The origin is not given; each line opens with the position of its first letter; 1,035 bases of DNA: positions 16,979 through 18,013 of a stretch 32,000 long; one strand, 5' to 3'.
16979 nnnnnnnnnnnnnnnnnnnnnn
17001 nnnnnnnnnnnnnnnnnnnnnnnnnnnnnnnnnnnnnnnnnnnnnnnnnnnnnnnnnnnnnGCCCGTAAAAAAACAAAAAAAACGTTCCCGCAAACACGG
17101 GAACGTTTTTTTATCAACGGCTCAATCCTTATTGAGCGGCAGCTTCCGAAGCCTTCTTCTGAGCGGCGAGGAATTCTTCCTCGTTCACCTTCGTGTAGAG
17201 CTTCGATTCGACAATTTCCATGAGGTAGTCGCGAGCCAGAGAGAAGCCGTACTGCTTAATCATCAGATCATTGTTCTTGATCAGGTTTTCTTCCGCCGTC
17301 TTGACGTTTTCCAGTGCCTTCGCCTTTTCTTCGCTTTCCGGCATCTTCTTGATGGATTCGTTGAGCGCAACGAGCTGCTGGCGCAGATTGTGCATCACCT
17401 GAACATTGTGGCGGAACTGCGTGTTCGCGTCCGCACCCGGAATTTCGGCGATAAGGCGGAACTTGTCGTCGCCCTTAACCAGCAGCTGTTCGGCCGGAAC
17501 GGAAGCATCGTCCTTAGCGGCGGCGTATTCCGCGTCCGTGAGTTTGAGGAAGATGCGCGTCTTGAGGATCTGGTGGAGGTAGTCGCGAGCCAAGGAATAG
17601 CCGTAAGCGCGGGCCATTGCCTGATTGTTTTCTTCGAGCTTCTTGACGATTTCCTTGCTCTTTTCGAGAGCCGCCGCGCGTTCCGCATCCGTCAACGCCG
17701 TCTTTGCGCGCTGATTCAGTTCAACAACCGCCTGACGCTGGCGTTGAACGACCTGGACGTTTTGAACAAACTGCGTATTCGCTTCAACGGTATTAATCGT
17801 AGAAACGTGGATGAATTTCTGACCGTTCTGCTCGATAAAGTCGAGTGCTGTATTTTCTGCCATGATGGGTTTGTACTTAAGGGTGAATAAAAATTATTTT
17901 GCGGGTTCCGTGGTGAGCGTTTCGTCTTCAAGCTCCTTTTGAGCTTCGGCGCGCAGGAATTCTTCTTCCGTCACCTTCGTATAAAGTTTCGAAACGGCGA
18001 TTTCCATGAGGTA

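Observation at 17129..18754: Tandem paralogous genes, each an internal duplication (four copies of a ~110-aa module), one secreted and one without a signal peptide, directly downstream of the secretin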

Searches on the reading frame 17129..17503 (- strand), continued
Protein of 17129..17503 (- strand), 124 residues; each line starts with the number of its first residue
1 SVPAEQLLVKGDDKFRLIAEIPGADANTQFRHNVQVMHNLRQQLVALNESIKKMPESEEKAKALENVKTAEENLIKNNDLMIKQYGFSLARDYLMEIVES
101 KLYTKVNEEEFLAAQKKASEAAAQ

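Call 74: fold_search(model_id=the predicted structure, library=viral)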
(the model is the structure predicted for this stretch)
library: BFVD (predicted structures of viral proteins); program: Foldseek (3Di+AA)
matches with E <= 10: 626; with E <= 0.001: 0
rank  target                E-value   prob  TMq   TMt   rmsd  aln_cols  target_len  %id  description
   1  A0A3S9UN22            1.7e-01  0.84  0.44  0.36  23.2       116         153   13  Uncharacterized protein [Arthrobacter phage Maja]
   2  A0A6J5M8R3            2.0e-01  0.96  0.56  0.65   8.6       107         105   14  Uncharacterized protein [uncultured Caudovirales phage]
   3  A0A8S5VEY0            2.1e-01  0.82  0.47  0.15  21.1       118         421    7  Minor capsid protein [Siphoviridae sp. ctF2K4]
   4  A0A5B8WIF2            2.2e-01  0.98  0.39  0.63   3.4        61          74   24  Uncharacterized protein [Arthrobacter phage Qui]
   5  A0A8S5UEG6            2.4e-01  0.38  0.30  0.25  10.2        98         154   16  Uncharacterized protein [Myoviridae sp. ctDvB7]
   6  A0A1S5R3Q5            2.9e-01  0.28  0.34  0.26  18.5       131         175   11  Terminase small subunit [Pseudomonas phage pf16]
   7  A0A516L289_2          3.6e-01  0.99  0.42  0.06   1.8        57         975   23  (no name in the UniProt tables at hand)
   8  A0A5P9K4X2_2          3.6e-01  0.44  0.44  0.05  28.0       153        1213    8  Replicase polyprotein 1ab [Serpentovirinae sp.]
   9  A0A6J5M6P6            3.8e-01  0.99  0.39  0.80   0.8        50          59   26  Uncharacterized protein [uncultured Caudovirales phage]
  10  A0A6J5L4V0            3.8e-01  0.97  0.40  0.52   4.8        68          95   18  Uncharacterized protein [uncultured Caudovirales phage]
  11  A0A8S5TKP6            4.6e-01  0.38  0.34  0.28  18.0       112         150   11  Uncharacterized protein [Podoviridae sp. ctz6O13]
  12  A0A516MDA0            5.0e-01  0.77  0.41  0.58  11.8        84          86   15  (no name in the UniProt tables at hand)
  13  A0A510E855            5.3e-01  0.91  0.41  0.22   2.9        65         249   18  (no name in the UniProt tables at hand)
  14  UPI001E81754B         5.3e-01  0.85  0.45  0.41   9.5        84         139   11  (no name look-up for this kind of identifier)
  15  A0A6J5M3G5            5.3e-01  0.15  0.26  0.21  14.7       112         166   17  Small terminase protein [uncultured Caudovirales phage]
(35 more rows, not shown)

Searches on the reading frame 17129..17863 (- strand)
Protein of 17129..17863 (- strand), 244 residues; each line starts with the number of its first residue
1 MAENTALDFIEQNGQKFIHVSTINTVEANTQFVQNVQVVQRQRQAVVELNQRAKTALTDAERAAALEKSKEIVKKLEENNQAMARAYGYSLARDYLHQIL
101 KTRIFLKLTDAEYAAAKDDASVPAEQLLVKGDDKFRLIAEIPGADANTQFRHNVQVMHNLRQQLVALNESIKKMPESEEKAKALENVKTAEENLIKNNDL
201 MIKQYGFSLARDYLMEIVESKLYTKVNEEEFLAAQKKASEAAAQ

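Call 4: search_protein_families(library=pfam, proteins=[window:17129-17863:-], max_evalue=10)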
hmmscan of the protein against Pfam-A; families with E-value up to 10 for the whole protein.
window:17129-17863:- (244 aa): 11 families
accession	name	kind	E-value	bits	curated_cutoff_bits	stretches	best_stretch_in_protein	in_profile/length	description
PF23562.2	AMP-binding_C_3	-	0.022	15.6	20.8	1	12-85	7-79/124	AMP-binding enzyme C-terminal domain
PF01949.23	Endo_dU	-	0.031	14.1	32.7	1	162-209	103-151/182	Endonuclease dU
PF05508.16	Ran-binding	-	0.041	13.4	25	1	140-197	70-127/304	RanGTP-binding protein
PF04075.20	F420H2_quin_red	-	0.075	13.6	22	1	129-156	46-73/130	F420H(2)-dependent quinone reductase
PF08653.15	DASH_Dam1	-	0.11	12.7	26.6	1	144-170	9-35/56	DASH complex subunit Dam1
PF04512.18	Baculo_PEP_N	-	0.15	13.1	23.9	1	156-209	21-66/97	Baculovirus polyhedron envelope protein, PEP, N terminus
PF22313.1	DIP0205-like_N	-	0.25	11.7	27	1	43-84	9-54/57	DIP0205-like, N-terminal domain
PF06067.16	DUF932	-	0.32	11.2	23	1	147-193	102-148/227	Domain of unknown function (DUF932)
PF25316.1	TAF2_3rd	-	1.6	9.6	27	1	12-71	30-89/120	TAF2 Ig-like domain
PF18449.8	Endotoxin_C2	-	5.5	8.1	30.7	1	168-194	35-61/63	Pesticidal crystal protein Cry1Aa, domain IV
PF21713.2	DncV_C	-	9.1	6.6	28.4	0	151-203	86-134/135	Cyclic GMP-AMP synthase, C-terminal domain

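Call 5: search_protein_families(library=ncbifam, proteins=[window:17129-17863:-], max_evalue=10)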
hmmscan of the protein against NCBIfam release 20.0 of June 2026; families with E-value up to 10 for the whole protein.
window:17129-17863:- (244 aa): 2 families
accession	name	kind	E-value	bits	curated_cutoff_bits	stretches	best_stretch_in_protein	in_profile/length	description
TIGR02698.1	CopY_TcrY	equivalog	0.18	12.1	121.95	1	11-71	55-118/130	CopY/TcrY family copper transport repressor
NF004885.0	PRK06246.1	equivalog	1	8.5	276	1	37-91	12-65/279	fumarate hydratase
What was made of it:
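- On Secretin-associated component (pilotin or pilus alignment protein): No Pfam or NCBIfam hits (calls 4, 5).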

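Call 71: search_protein_families(library=padloc, proteins=[window:17129-17863:-], max_evalue=0.1)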
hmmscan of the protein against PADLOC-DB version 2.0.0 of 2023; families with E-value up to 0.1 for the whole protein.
window:17129-17863:- (244 aa): 1 family
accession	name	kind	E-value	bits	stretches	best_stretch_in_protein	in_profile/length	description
PDLC00336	PtuB1|PtuB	-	0.025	12.2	0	141-224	157-238/250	Unknown function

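Call 72: search_protein_families(library=phrogs, proteins=[window:17129-17863:-], max_evalue=0.1)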
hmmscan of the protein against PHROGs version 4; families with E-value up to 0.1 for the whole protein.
window:17129-17863:- (244 aa): 2 families
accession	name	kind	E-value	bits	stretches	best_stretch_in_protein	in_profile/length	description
phrog_12943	-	unknown function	0.058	14.4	0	193-231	3-41/153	-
phrog_17709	-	unknown function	0.09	14.1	1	17-83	10-72/92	-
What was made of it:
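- Tried and rejected: Pfam, NCBIfam, PADLOC and PHROGs scans of A and B (calls 4, 5, 71, 72).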
